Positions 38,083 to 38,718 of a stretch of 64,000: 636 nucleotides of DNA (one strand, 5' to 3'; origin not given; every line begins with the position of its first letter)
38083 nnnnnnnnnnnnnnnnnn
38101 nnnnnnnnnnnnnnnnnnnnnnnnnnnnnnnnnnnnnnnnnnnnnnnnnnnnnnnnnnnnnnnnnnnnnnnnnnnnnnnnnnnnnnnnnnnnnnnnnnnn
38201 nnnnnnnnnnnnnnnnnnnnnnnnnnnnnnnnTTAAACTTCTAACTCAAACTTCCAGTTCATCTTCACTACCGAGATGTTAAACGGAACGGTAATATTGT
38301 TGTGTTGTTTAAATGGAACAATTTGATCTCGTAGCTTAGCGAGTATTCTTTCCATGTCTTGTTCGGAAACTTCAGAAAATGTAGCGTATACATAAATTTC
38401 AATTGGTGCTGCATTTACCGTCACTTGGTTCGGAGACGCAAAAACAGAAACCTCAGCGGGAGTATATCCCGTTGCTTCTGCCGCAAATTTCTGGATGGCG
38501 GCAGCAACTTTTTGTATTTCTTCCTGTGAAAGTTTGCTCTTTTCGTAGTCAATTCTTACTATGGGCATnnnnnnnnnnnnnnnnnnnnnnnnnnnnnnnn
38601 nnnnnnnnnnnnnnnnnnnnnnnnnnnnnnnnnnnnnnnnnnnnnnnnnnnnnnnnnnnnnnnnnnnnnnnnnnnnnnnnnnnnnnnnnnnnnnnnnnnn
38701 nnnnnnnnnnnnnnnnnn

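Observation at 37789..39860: Low-GC islet of four small hypothetical genes abutting the 3' end of tRNA-Glu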

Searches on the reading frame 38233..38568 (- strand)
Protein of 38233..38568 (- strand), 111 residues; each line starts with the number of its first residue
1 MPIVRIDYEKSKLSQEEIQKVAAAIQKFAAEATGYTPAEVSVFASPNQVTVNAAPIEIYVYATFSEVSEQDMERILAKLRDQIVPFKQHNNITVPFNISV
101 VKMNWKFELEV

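Call 6: search_protein_families(library=pfam, proteins=[window:38233-38568:-], max_evalue=0.1)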
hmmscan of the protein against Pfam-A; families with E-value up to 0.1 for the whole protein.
window:38233-38568:- (111 aa): 2 families
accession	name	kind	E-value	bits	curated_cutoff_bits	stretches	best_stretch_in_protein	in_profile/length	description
PF19526.4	Slr4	-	0.028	14.1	25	1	12-71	315-369/370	S-layer protein Slr4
PF07687.19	M20_dimer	-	0.055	13.9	21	1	18-83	30-99/107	Peptidase dimerisation domain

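Call 7: search_protein_families(library=ncbifam, proteins=[window:38233-38568:-], max_evalue=1)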
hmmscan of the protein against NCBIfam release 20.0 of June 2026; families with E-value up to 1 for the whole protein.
window:38233-38568:- (111 aa): 2 families
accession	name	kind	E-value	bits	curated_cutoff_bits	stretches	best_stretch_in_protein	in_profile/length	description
NF003682.0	PRK05305.2-2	equivalog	0.013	14.9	284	1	24-60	74-110/212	phosphatidylserine decarboxylase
NF052422.1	translocon_SseB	equivalog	0.098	12.6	155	0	16-60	41-85/151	type III secretion system translocon protein SseB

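Call 8: search_protein_families(library=phrogs, proteins=[window:38233-38568:-], max_evalue=1)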
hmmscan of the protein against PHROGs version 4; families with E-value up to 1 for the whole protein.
window:38233-38568:- (111 aa): 1 family
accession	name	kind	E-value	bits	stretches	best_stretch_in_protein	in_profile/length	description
phrog_9298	-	other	0.085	13.2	1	19-89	187-256/305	radical SAM domain protein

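Call 9: search_protein_families(library=padloc, proteins=[window:38233-38568:-], max_evalue=1)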
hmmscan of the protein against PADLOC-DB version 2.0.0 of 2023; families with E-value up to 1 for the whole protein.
window:38233-38568:- (111 aa): 1 family
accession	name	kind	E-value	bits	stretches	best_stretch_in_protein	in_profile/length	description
PDLC04578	PDC-M32B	-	0.01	14.2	1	46-83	82-119/131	-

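Call 15: find_encoding_contigs(protein=window:38233-38568:-, flank=10000, max_places=10)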
Protein window:38233-38568:- (111 aa): 9 contigs read that carry it; 6 places shown.
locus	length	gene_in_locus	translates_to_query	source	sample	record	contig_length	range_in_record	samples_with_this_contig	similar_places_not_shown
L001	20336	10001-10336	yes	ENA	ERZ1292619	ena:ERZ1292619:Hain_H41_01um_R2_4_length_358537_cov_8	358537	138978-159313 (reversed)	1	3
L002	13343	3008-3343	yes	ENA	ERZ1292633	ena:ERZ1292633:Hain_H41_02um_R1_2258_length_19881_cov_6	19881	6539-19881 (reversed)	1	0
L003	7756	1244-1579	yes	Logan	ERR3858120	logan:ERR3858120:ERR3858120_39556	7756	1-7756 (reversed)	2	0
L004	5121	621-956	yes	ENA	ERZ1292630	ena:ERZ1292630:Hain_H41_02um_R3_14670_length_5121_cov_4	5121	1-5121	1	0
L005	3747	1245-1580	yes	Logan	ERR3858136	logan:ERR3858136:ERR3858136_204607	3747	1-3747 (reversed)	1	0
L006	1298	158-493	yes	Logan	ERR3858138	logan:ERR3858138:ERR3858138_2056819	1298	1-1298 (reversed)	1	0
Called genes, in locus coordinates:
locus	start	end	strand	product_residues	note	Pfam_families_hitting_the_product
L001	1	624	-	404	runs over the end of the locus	PF00462:Glutaredoxin (faint)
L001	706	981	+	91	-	-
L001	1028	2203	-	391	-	PF01625:PMSR, PF01641:SelR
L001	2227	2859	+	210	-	PF00730:HhH-GPD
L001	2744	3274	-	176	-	PF01863:YgjP-like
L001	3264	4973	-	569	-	PF01443:Viral_helicase1 (faint), PF03266:NTPase_1 (faint), PF05970:PIF1, PF13245:AAA_19, PF13401:AAA_22 (weak), PF13604:AAA_30, PF14493:HTH_40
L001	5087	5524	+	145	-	-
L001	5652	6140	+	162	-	-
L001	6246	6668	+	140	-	-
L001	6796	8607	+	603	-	PF01565:FAD_binding_4, PF02913:FAD-oxidase_C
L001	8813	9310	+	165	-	-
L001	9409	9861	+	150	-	-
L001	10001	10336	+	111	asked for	-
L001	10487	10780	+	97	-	-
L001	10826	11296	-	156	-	PF00578:AhpC-TSA, PF08534:Redoxin, PF13911:AhpC-TSA_2 (weak)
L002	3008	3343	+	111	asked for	-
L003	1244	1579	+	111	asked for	-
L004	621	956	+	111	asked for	-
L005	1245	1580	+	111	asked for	-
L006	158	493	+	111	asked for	-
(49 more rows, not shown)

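Call 18: find_homologous_proteins(query=window:38233-38568:-, max_evalue=0.01)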
Query window:38233-38568:- (111 aa): 40 proteins with E <= 0.01 among 46 candidates.
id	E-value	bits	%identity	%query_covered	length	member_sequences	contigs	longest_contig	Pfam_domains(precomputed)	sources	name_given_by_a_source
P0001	1.1e-63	230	100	100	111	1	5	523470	-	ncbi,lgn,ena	ncbi:MAG: hypothetical protein AAB388_01390 [Patescibacteria group bacterium]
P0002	3.9e-50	186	78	100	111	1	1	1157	-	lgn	-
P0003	4.4e-50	186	79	100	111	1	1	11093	-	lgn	-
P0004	7.3e-50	185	78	100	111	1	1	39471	-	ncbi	-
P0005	8.7e-50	185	77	100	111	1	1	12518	-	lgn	-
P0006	1.2e-47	178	75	100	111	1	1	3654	-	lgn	-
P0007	1.4e-47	178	77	100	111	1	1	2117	-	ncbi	-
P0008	1.1e-46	175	74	100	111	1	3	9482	-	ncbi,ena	-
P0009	4.2e-46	173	72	100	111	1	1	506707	-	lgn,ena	-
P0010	4.8e-46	173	74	100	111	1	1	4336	-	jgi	jgi:hypothetical protein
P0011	1.9e-43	165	68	100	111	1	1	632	-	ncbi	-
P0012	6.7e-42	160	69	100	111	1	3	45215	-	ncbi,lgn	-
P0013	3.8e-41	157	65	100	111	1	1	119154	-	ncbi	-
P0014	1.2e-40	156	67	100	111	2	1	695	-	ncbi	-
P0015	1.9e-40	155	67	100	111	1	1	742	-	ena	-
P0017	6.9e-40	153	63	100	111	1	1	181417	-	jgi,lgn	-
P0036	6.4e-35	137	58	100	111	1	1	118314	-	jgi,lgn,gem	-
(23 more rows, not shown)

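Call 19: find_encoding_contigs(protein=P0009, flank=8000, max_places=2)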
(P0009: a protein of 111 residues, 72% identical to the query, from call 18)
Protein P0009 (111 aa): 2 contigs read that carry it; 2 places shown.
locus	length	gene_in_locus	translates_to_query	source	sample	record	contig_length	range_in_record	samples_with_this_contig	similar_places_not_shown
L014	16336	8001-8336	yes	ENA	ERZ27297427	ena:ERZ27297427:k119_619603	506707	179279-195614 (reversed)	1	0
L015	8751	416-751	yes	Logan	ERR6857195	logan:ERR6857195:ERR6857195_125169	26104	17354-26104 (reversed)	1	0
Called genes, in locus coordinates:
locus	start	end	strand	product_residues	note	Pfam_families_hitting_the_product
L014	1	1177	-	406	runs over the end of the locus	PF22694:CtpB_N-like (weak), PF00595:PDZ, PF13180:PDZ_2, PF17820:PDZ_6, PF03572:Peptidase_S41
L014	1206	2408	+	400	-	PF01921:tRNA-synt_1f (faint), PF01406:tRNA-synt_1e, PF09334:tRNA-synt_1g (weak)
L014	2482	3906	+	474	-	PF00772:DnaB, PF03796:DnaB_C, PF13481:AAA_25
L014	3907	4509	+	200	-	PF21176:RecR_HhH, PF13662:Toprim_4, PF01751:Toprim, PF21175:RecR_C (weak)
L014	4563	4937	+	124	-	-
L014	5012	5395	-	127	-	PF00829:Ribosomal_L21p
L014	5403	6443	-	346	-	PF02646:RmuC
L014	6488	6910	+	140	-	PF02637:GatB_Yqey (weak), PF09424:YqeY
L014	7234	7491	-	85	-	PF01035:DNA_binding_1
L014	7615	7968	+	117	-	PF09966:DUF2200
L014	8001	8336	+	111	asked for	-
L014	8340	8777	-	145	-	PF01878:EVE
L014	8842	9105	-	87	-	-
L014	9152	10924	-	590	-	PF03717:PBP_dimer, PF00905:Transpeptidase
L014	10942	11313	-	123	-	-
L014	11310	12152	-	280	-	PF01795:Methyltransf_5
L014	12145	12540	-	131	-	PF02381:MraZ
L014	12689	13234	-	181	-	-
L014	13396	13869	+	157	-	PF01451:LMWPc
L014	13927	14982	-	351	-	PF00391:PEP-utilizers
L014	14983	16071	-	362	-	PF00391:PEP-utilizers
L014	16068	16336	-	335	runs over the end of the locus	PF00391:PEP-utilizers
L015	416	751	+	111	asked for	-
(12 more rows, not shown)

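Call 20: find_encoding_contigs(protein=P0004, flank=8000, max_places=2)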
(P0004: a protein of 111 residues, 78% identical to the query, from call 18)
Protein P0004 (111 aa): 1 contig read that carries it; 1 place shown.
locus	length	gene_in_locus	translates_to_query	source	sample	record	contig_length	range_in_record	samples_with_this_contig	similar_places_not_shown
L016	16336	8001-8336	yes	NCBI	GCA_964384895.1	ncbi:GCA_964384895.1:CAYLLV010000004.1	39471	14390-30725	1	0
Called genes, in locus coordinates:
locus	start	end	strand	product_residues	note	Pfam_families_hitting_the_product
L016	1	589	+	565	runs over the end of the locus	PF03717:PBP_dimer, PF00905:Transpeptidase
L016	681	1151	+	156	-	PF03449:GreA_GreB_N, PF01272:GreA_GreB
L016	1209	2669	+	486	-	PF01336:tRNA_anti-codon, PF00152:tRNA-synt_2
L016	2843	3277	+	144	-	PF02381:MraZ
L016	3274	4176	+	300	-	PF01795:Methyltransf_5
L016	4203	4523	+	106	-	-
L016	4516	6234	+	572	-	PF03717:PBP_dimer, PF00905:Transpeptidase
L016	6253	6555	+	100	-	-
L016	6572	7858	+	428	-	PF08245:Mur_ligase_M, PF02875:Mur_ligase_C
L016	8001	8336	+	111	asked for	-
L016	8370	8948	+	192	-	PF03352:Adenine_glyco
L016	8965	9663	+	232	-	-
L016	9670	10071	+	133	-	PF06262:Zincin_1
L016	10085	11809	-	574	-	PF13644:DKNYY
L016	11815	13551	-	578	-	PF07973:tRNA_SAD (weak), PF00587:tRNA-synt_2b, PF03129:HGTP_anticodon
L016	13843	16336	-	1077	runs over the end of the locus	PF02811:PHP, PF07733:DNA_pol3_alpha, PF17657:DNA_pol3_finger, PF14579:HHH_6, PF01336:tRNA_anti-codon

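Call 21: find_encoding_contigs(protein=P0017, flank=8000, max_places=2)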
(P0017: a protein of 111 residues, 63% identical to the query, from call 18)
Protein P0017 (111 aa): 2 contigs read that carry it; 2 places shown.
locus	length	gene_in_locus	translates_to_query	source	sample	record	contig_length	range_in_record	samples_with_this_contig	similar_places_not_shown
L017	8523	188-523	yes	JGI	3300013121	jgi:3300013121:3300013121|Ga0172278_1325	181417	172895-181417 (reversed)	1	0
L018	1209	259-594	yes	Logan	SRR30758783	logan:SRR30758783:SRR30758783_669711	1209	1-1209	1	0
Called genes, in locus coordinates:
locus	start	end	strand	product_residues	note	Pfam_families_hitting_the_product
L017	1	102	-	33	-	?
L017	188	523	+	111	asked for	-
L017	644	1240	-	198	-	PF00230:MIP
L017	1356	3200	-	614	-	PF01565:FAD_binding_4, PF02913:FAD-oxidase_C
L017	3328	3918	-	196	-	-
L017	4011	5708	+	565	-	PF01443:Viral_helicase1 (faint), PF05970:PIF1, PF13245:AAA_19, PF13401:AAA_22 (weak), PF13604:AAA_30, PF21530:Pif1_2B_dom (weak), PF14493:HTH_40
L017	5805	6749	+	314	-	PF01471:PG_binding_1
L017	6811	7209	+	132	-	PF03073:TspO_MBR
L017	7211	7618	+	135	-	PF01863:YgjP-like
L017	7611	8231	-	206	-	PF00730:HhH-GPD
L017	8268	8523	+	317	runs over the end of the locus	-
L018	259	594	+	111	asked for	-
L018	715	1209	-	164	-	?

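Call 22: find_encoding_contigs(protein=P0036, flank=8000, max_places=2)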
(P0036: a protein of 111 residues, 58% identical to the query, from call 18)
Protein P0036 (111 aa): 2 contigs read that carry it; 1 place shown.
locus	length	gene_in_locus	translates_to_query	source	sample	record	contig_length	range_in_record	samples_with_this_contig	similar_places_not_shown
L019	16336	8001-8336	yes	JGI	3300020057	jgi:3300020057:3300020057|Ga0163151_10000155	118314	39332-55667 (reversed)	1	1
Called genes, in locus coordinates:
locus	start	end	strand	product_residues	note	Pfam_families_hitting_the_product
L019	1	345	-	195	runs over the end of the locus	PF00889:EF_TS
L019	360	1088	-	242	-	PF00318:Ribosomal_S2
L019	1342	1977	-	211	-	-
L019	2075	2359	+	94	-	PF01197:Ribosomal_L31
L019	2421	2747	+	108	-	PF04266:ASCH (weak)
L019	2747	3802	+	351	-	PF03462:PCRF, PF00472:RF-1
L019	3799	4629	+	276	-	PF17827:PrmC_N, PF05175:MTS, PF06325:PrmA, PF13847:Methyltransf_31, PF08242:Methyltransf_12 (weak), PF13649:Methyltransf_25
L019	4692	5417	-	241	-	PF01386:Ribosomal_L25p, PF14693:Ribosomal_TL5_C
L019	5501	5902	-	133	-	-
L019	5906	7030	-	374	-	PF01098:FTSW_RODA_SPOVE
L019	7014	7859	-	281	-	-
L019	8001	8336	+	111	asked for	-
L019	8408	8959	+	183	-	PF00561:Abhydrolase_1 (faint), PF06821:Ser_hydrolase, PF12697:Abhydrolase_6 (weak), PF12146:Hydrolase_4 (faint)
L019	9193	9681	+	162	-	PF13529:Peptidase_C39_2 (weak)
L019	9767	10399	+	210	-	-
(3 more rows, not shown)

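Call 50: search_solved_structures(query=A2, max_evalue=10)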
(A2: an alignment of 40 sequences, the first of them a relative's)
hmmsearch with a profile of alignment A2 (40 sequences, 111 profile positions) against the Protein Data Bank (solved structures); distinct sequences matched with E-value up to 10: 6.
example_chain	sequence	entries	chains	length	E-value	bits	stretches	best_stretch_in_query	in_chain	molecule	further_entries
8exf_B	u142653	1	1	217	0.39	14.3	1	4-90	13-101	BCCIPa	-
3f85_A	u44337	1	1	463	0.46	14.1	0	20-55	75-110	homo trimeric fusion of CFA/I fimbrial subunits B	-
8eqb_C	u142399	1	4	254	0.55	13.9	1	4-90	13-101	Isoform 2 of BRCA2 and CDKN1A-interacting protein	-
8pa0_B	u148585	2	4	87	0.84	13.3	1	26-56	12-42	Heat shock protein beta-7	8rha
5nfr_A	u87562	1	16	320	1.3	12.7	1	9-50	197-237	Malate dehydrogenase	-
9bti_G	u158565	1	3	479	1.4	12.5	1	28-85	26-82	Envelope glycoprotein gp120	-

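Call 58: predict_structure(alignment_id=A2)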
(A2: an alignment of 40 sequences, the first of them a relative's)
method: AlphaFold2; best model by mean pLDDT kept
length: 111 residues; sequences in the alignment: 40
mean_pLDDT: 90.8   pTM: 0.83
mean pLDDT of the five models: 90.8, 90.6, 75.8, 73.1, 65.5
residues with pLDDT >= 90: 80; 70-90: 27; 50-70: 4; < 50: 0
segments of 3 or more residues with pLDDT < 50: none
pLDDT, mean of each block of 10 residues (from residue 1): 92 92 97 93 89 91 85 95 97 94 76 69
secondary structure, 60 per line:
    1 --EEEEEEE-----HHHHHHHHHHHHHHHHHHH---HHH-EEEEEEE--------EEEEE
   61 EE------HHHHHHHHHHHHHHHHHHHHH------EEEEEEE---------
elements in order: E3-9 H15-33 E41-47 E56-62 H69-89 E96-102
